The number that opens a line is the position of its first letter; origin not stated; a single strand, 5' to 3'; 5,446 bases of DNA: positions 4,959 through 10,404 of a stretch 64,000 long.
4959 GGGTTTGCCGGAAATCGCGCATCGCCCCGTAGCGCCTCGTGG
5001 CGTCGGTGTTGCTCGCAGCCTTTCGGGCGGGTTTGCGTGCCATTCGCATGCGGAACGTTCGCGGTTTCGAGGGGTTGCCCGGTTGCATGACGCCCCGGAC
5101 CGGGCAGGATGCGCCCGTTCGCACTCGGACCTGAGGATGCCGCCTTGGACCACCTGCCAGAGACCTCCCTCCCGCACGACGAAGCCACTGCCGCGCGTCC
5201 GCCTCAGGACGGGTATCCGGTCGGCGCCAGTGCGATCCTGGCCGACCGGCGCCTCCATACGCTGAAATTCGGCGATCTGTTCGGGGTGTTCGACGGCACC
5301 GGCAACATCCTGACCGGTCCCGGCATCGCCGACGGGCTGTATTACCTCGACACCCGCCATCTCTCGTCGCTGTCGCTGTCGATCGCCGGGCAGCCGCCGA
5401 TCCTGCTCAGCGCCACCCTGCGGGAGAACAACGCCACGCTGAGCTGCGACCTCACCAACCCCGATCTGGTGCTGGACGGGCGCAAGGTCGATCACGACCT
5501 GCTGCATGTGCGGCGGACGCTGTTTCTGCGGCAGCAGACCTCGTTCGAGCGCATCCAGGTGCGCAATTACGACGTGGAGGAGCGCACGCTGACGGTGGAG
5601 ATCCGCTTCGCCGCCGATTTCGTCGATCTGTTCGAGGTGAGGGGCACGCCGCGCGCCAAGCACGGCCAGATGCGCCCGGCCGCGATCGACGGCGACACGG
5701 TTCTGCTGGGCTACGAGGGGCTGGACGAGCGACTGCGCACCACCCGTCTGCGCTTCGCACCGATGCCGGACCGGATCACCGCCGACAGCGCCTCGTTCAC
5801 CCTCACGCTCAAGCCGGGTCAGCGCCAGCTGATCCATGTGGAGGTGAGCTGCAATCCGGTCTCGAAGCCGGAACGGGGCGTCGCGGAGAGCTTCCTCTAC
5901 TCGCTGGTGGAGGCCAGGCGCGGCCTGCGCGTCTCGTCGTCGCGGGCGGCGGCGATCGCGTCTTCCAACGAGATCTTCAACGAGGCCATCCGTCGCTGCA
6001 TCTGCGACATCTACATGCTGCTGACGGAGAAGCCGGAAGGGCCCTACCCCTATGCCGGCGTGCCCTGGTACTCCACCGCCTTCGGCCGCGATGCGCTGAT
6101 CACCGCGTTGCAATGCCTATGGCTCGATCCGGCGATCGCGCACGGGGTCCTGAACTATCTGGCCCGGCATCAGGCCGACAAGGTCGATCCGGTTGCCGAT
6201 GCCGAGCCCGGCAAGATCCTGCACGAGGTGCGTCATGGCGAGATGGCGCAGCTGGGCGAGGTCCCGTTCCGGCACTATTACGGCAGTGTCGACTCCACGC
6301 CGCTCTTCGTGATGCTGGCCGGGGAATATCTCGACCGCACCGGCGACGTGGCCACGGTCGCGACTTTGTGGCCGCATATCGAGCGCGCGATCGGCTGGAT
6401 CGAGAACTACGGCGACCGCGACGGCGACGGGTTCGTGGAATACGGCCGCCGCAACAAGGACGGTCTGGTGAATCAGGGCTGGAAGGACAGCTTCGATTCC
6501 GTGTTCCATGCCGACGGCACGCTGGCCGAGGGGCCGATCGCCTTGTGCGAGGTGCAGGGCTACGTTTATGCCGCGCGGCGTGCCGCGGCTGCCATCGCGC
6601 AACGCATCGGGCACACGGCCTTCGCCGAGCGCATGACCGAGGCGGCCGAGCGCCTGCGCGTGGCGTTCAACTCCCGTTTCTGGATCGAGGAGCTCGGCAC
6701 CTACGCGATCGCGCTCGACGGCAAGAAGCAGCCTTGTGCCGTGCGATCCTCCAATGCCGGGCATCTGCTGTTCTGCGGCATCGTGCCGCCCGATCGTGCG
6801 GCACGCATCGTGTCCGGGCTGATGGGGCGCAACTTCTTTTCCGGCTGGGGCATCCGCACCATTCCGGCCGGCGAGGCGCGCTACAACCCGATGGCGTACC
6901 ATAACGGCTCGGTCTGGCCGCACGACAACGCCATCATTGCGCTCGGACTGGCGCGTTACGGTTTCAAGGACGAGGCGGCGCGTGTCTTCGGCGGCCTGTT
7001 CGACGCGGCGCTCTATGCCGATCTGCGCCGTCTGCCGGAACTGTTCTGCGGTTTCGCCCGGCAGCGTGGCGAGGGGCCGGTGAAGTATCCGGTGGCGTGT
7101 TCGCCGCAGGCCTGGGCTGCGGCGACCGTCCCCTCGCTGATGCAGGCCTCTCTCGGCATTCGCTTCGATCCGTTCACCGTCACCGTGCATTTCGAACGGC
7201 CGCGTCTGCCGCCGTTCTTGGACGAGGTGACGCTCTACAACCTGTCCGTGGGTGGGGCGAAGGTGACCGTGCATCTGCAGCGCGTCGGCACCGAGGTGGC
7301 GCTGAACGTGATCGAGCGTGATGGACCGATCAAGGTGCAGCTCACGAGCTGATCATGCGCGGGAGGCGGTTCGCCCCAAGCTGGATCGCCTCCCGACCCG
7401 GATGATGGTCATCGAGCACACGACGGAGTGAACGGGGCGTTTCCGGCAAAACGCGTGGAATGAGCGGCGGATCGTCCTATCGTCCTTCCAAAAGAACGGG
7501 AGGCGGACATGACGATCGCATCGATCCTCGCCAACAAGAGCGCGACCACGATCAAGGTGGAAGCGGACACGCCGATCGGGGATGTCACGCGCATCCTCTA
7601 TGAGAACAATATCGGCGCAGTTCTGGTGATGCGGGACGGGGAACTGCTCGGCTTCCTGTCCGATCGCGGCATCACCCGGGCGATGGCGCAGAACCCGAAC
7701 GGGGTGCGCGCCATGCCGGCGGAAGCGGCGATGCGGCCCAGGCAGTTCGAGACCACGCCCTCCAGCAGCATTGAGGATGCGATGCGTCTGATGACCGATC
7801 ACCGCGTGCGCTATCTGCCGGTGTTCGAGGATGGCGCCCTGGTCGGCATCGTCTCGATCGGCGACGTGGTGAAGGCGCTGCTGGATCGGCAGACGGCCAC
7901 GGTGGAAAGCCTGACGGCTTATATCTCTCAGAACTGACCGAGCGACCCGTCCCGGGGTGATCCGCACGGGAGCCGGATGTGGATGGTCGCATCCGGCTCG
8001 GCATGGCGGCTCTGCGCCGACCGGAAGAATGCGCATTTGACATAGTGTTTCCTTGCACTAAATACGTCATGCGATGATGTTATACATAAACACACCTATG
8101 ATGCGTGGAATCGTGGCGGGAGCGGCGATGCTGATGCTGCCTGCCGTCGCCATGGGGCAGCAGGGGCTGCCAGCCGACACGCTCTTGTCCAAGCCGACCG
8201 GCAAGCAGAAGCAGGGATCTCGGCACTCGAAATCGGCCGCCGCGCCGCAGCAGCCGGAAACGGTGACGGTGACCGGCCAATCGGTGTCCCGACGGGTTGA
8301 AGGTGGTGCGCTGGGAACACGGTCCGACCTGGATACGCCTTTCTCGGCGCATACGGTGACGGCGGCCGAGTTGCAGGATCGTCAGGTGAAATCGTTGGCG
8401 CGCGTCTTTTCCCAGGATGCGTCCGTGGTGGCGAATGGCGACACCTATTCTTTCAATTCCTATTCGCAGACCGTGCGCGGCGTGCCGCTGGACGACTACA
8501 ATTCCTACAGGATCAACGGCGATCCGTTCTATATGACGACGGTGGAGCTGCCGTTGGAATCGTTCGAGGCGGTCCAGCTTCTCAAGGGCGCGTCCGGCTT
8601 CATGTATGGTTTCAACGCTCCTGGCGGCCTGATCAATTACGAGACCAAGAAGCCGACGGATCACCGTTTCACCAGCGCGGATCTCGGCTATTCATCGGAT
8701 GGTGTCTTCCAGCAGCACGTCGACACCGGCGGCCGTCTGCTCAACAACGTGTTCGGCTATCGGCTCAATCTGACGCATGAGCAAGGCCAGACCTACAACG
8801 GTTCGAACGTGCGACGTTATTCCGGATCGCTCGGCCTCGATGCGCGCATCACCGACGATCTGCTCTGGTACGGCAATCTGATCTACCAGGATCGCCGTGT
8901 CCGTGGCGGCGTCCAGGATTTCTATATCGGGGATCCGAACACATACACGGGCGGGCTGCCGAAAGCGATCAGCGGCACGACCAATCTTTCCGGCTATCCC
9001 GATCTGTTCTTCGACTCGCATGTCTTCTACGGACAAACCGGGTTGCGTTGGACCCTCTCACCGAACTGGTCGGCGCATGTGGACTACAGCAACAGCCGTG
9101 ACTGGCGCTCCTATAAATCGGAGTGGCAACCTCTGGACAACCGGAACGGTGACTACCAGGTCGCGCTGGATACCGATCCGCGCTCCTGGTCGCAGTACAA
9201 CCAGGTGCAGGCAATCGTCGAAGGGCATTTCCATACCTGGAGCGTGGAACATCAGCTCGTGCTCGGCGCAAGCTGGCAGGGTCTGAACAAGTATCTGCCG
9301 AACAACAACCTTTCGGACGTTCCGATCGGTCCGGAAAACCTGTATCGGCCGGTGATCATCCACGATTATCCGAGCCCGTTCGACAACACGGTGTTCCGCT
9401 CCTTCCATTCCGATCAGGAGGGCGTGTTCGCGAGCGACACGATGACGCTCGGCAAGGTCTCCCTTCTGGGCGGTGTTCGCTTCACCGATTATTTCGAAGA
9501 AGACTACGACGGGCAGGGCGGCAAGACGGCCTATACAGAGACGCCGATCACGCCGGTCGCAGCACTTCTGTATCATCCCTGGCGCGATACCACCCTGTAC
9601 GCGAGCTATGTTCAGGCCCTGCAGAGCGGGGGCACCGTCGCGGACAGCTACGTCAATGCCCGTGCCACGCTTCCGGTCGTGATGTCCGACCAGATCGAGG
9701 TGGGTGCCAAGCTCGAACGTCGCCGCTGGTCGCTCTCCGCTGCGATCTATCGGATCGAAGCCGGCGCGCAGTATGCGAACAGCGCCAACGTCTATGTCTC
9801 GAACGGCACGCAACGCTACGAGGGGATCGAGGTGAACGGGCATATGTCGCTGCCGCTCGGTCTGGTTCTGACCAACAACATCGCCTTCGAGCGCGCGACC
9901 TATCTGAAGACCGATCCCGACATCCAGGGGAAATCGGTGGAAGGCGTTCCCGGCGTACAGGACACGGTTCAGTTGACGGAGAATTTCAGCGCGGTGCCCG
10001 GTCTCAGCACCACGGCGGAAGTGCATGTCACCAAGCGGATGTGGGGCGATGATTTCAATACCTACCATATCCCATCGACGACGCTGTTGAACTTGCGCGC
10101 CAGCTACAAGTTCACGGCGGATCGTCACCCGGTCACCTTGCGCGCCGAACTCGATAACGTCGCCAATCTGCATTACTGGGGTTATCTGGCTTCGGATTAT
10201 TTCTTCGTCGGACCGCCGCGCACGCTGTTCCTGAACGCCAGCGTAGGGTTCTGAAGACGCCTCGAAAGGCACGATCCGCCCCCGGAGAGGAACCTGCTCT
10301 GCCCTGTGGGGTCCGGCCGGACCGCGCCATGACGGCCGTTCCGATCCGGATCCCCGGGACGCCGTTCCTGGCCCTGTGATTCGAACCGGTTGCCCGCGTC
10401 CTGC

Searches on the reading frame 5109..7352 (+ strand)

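Call 89: search_protein_families(library=pfam, proteins=[window:5109-7352:+], max_evalue=0.001)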
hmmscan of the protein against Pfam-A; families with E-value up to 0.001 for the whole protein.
window:5109-7352:+ (747 aa): 4 families
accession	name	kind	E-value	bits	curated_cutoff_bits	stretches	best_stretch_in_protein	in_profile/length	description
PF14742.11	GDE_N_bis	-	2.7e-57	194.1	22.1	1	52-244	1-193/194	N-terminal domain of (some) glycogen debranching enzymes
PF22422.2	MGH1-like_GH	-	2.1e-24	87.2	27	1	328-628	8-322/356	Mannosylglycerate hydrolase MGH1-like glycoside hydrolase domain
PF06202.20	GDE_C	-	4.5e-09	36.2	21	1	388-674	74-365/367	Amylo-alpha-1,6-glucosidase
PF17389.8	Bac_rhamnosid6H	-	6.2e-05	22.9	24.5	1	397-533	100-221/339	Bacterial alpha-L-rhamnosidase 6 hairpin glycosidase domain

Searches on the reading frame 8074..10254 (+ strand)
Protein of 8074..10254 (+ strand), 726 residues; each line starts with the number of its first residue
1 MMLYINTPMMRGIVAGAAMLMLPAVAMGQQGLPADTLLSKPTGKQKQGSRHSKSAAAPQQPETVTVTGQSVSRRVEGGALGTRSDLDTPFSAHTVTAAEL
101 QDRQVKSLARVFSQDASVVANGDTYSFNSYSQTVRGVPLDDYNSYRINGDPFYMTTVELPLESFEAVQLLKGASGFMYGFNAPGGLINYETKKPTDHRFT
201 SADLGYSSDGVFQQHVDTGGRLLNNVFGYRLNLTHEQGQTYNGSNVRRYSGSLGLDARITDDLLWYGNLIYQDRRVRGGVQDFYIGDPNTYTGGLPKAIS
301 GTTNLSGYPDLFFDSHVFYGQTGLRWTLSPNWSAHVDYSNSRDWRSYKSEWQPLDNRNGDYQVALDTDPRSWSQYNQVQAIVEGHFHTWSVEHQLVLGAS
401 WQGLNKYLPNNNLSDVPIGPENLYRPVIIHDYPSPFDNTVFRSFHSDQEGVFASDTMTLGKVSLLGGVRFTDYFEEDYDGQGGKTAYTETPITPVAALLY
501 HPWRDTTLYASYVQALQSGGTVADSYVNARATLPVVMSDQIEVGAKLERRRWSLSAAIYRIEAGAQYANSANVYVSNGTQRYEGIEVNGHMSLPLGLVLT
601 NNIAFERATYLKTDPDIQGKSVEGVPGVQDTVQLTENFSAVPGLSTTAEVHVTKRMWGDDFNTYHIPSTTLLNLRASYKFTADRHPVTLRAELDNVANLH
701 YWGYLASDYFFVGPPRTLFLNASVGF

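Call 89: search_protein_families(library=pfam, proteins=[window:8074-10254:+], max_evalue=0.001)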
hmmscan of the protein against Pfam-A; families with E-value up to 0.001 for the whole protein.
window:8074-10254:+ (726 aa): 2 families
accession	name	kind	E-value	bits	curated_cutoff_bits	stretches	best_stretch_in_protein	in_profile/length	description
PF00593.30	TonB_dep_Rec_b-barrel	-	2e-32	114.1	27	1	275-696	14-436/436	TonB dependent receptor-like, beta-barrel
PF07715.20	Plug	-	1e-12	48.9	23.9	1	86-185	3-106/107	TonB-dependent Receptor Plug Domain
